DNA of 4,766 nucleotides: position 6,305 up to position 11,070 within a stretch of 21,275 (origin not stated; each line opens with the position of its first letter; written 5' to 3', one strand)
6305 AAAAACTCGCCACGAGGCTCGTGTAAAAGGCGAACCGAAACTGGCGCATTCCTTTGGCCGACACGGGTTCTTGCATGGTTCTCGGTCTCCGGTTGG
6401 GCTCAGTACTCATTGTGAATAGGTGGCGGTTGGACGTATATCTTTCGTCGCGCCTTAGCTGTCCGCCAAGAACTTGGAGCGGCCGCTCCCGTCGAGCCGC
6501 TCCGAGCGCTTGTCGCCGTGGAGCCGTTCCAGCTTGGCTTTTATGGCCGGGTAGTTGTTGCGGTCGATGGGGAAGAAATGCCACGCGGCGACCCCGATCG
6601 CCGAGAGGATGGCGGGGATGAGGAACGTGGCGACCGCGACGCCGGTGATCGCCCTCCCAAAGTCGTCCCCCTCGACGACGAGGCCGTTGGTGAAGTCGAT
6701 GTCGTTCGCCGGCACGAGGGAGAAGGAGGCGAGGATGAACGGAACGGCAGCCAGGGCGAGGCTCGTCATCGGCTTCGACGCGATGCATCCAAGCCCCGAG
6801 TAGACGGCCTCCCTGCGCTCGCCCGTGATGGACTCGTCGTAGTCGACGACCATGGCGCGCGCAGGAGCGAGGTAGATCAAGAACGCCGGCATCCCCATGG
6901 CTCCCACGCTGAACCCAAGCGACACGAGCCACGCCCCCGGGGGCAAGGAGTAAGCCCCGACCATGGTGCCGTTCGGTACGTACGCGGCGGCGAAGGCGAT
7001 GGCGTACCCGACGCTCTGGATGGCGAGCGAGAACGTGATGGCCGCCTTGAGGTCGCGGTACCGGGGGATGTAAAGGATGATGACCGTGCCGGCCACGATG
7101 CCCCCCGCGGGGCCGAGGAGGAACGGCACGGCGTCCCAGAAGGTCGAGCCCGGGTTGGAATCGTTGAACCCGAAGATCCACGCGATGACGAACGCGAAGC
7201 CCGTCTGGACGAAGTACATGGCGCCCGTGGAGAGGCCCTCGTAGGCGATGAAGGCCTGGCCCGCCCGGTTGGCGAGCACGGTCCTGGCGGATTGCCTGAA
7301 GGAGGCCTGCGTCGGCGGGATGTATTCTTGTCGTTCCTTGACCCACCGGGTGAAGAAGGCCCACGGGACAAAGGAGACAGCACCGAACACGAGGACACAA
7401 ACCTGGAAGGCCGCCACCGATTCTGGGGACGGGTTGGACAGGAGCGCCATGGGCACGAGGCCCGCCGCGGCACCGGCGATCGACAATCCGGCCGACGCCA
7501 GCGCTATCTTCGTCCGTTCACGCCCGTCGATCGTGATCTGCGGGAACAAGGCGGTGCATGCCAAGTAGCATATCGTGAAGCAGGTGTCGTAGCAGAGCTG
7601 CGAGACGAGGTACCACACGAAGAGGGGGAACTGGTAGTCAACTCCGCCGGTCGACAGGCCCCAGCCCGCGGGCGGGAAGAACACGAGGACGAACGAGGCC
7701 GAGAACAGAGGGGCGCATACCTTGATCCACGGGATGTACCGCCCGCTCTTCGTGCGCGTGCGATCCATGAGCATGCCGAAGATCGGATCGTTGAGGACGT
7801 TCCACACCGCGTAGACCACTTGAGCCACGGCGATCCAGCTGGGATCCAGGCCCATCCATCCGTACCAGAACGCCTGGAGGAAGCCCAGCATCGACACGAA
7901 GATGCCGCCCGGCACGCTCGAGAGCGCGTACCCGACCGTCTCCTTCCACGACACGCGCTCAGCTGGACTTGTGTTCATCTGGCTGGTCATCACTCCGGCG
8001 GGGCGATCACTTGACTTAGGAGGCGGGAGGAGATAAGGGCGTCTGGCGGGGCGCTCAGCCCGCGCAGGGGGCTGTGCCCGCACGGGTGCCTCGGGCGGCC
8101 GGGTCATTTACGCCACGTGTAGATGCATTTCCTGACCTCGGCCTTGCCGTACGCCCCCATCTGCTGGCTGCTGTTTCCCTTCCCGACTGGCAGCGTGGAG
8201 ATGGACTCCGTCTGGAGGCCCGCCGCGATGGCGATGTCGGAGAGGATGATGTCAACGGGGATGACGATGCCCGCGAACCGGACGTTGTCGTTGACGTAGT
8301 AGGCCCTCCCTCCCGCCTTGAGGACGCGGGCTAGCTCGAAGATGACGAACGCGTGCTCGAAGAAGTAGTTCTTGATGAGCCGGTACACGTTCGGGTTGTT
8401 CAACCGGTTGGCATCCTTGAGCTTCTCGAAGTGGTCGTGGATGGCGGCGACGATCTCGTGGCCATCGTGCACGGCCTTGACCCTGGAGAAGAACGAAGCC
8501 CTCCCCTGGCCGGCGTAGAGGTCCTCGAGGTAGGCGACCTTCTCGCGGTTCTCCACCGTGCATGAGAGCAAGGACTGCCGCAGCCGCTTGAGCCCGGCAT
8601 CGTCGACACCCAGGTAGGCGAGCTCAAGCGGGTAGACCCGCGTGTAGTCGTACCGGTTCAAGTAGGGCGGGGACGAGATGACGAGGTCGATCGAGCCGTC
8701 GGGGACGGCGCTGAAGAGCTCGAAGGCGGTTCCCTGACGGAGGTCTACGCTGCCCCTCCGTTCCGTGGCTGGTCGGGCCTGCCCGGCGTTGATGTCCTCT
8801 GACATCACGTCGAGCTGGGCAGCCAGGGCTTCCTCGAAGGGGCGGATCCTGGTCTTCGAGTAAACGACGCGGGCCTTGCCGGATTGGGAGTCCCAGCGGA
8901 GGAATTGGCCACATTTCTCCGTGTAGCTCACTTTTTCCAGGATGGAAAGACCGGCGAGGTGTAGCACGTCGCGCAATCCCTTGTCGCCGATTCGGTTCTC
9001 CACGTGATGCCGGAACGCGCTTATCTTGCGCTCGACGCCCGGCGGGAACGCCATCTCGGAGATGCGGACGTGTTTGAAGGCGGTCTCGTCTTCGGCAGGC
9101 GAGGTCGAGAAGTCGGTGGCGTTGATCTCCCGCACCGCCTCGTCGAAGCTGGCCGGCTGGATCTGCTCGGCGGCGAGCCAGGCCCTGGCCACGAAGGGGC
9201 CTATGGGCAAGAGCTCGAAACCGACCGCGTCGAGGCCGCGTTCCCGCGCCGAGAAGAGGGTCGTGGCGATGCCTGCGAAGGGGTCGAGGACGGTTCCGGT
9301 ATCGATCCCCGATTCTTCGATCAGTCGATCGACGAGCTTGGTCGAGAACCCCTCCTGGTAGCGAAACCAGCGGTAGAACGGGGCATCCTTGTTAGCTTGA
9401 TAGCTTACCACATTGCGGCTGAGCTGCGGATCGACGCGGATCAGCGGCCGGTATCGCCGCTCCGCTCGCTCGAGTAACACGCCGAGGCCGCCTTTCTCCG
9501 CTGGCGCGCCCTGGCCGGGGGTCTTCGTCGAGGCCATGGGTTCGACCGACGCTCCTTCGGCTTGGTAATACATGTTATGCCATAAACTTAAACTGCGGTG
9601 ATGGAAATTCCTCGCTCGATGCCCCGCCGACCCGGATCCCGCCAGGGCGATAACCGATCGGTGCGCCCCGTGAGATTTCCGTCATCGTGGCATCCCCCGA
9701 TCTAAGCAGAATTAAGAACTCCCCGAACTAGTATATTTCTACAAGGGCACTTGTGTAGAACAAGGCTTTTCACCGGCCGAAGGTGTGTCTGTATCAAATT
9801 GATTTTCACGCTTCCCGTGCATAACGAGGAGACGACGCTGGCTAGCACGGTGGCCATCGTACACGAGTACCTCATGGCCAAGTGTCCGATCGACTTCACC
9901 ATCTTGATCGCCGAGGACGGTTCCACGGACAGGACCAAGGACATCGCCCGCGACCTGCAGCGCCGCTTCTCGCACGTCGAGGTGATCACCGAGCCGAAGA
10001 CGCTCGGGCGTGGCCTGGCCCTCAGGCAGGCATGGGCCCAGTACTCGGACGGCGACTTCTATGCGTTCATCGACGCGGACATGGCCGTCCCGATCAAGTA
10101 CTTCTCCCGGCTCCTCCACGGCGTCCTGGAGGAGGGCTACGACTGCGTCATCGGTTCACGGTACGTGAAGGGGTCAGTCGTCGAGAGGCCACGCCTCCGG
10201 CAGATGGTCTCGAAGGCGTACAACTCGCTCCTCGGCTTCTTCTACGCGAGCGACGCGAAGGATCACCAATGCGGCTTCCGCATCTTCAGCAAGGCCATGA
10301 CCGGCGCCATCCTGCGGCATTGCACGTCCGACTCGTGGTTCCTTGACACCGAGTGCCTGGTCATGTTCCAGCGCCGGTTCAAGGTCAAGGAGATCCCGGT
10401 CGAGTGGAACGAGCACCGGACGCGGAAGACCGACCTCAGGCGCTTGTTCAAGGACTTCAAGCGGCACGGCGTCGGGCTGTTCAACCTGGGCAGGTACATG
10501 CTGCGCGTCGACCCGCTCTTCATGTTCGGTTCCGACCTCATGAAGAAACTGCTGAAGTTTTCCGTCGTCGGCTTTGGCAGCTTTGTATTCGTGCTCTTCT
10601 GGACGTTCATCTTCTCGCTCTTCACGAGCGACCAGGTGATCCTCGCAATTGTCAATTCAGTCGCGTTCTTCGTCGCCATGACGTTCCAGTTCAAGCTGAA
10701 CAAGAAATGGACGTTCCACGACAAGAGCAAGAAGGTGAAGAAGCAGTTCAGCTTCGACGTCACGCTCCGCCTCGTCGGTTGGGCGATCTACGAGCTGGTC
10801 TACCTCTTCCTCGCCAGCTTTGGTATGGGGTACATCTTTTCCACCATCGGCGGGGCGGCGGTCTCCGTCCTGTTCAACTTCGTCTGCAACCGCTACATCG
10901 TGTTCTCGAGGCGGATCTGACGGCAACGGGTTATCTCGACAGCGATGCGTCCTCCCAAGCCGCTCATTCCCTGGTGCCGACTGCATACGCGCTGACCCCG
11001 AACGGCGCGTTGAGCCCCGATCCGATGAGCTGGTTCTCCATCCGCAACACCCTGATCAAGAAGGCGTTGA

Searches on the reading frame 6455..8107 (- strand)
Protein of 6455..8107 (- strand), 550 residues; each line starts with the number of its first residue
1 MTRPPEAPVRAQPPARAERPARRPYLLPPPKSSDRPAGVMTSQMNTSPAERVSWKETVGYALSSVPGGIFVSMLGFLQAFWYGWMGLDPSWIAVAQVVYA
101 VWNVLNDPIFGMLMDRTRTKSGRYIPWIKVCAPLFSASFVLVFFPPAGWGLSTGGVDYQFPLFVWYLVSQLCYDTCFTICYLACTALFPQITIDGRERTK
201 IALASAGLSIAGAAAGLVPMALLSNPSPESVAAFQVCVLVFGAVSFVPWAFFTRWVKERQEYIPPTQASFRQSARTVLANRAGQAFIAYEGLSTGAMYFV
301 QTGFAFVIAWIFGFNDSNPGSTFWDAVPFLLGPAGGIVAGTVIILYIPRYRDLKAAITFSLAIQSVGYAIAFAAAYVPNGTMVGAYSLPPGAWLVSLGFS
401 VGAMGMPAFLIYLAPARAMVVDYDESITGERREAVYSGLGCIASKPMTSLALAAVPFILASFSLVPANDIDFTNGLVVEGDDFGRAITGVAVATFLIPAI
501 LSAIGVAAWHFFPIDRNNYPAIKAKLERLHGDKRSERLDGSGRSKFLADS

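Call 7: search_protein_families(library=pfam, proteins=[window:6455-8107:-], max_evalue=0.01)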
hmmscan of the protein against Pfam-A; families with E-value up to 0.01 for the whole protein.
window:6455-8107:- (550 aa): 1 family
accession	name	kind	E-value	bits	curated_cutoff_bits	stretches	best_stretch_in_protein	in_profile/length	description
PF13347.12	MFS_2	-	5.6e-42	144.2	27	1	60-516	2-427/427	MFS/sugar transport protein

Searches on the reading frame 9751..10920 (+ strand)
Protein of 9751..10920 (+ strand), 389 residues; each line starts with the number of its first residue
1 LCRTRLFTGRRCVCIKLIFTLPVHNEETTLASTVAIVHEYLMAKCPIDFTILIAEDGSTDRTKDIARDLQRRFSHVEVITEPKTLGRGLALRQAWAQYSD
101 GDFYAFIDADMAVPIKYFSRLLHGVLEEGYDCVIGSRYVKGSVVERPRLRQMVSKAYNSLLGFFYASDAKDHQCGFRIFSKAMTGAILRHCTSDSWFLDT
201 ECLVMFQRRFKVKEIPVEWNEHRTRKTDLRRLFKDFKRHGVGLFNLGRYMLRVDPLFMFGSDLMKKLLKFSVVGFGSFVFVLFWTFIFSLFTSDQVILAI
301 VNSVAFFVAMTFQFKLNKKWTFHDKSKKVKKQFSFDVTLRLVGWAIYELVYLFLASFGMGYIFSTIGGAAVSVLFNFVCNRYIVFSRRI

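Call 5: search_protein_families(library=pfam, proteins=[window:9751-10920:+], max_evalue=0.01)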
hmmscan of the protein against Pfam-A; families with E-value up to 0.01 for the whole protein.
window:9751-10920:+ (389 aa): 4 families
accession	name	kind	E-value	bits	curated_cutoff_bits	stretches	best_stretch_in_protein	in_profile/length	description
PF00535.33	Glycos_transf_2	-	4.8e-24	85.6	23.3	1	21-183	4-158/168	Glycosyl transferase family 2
PF04138.20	GtrA_DPMS_TM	-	1.7e-11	44.7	26.1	1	269-385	1-117/117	GtrA/DPMS, transmembrane domain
PF13641.12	Glyco_tranf_2_3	-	7.9e-05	23.2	27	1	48-140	31-126/230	Glycosyltransferase like family 2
PF13704.12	Glyco_tranf_2_4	-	0.0026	18.7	27.5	1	50-110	21-81/98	Glycosyl transferase family 2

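Call 6: search_protein_families(library=ncbifam, proteins=[window:9751-10920:+], max_evalue=0.01)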
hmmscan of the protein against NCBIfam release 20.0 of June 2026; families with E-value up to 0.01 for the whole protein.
window:9751-10920:+ (389 aa): 16 families
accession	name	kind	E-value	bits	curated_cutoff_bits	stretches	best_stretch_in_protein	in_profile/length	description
TIGR04182.1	glyco_TIGR04182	equivalog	3.8e-14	52.8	325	1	21-282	6-246/293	S-layer glycoprotein N-glycosyltransferase AglJ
NF047588.1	GlcsyltransPgfSStrep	equivalog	8.3e-13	48.2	500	1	16-188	2-168/308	glycosyltransferase PgfS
NF041391.1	DPhHxTase_Halo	equivalog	4.3e-11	42.2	375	1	52-224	27-188/213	dolichyl-phosphate hexose transferase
NF007986.1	PRK10714.1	equivalog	1.3e-10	40.8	529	1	18-222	9-203/316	undecaprenyl-phosphate 4-deoxy-4-formamido-L-arabinose transferase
NF010496.0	PRK13915.1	equivalog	1.6e-10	40.6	262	1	20-126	36-142/307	glucosyl-3-phosphoglycerate synthase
NF058614.1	PPMAGASynPpgS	equivalog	1.1e-09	38.1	370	1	21-218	6-195/226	polyprenyl-phospho-N-acetylgalactosaminyl synthase PpgS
NF007482.0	PRK10073.1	equivalog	2e-09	36.9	423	1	18-131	9-116/334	glycosyltransferase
TIGR03937.1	PgaC_IcaA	equivalog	3.8e-08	32.7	422.3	1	19-114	49-139/407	poly-beta-1,6-N-acetyl-D-glucosamine synthase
TIGR04283.1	glyco_like_mftF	equivalog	1.5e-06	28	182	1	21-123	5-95/221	TIGR04283 family arsenosugar biosynthesis glycosyltransferase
TIGR03965.1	mycofact_glyco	equivalog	2e-05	23.7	280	1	21-122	80-176/467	mycofactocin biosynthesis glycosyltransferase MftF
NF041875.1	EPS_EpsD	equivalog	4e-05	23.2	370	1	47-147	29-126/325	exopolysaccharide biosynthesis glycosyltransferase EpsD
NF047683.1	TeichurnBiosyTuaG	equivalog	0.00027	20.7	400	1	21-112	12-98/252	teichuronic acid biosynthesis protein TuaG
NF050050.1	ProtGlycPglI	equivalog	0.00079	18.9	500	1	48-139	31-121/306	GalNAc(5)-diNAcBac-PP-undecaprenol beta-1,3-glucosyltransferase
NF041865.1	EpsU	equivalog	0.001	18.2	700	1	19-114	43-136/394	exopolysaccharide biosynthesis GT2 family glycosyltransferase EpsU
NF038302.1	EPS_HpsE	equivalog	0.0037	16.3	300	1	20-111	6-97/307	hormogonium polysaccharide biosynthesis glycosyltransferase HpsE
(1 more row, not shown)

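Call 35: search_solved_structures(query=window:9751-10920:+, max_evalue=0.00001)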
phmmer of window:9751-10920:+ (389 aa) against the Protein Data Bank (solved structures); distinct sequences matched with E-value up to 0.00001: 4.
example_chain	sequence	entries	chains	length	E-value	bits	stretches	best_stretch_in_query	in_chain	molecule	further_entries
5mlz_A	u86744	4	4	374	1.5e-19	73.6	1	15-385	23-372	Dolichol monophosphate mannose synthase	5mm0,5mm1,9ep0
5ekp_C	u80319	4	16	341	1.8e-08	37.3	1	14-188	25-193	Uncharacterized glycosyltransferase sll0501 | Glycosyltransferase sll0501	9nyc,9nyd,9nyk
9nye_A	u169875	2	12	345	1.8e-08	37.2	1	14-188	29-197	Glycosyltransferase sll0501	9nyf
5eke_A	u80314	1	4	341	1.9e-08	37.2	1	14-188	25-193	Uncharacterized glycosyltransferase sll0501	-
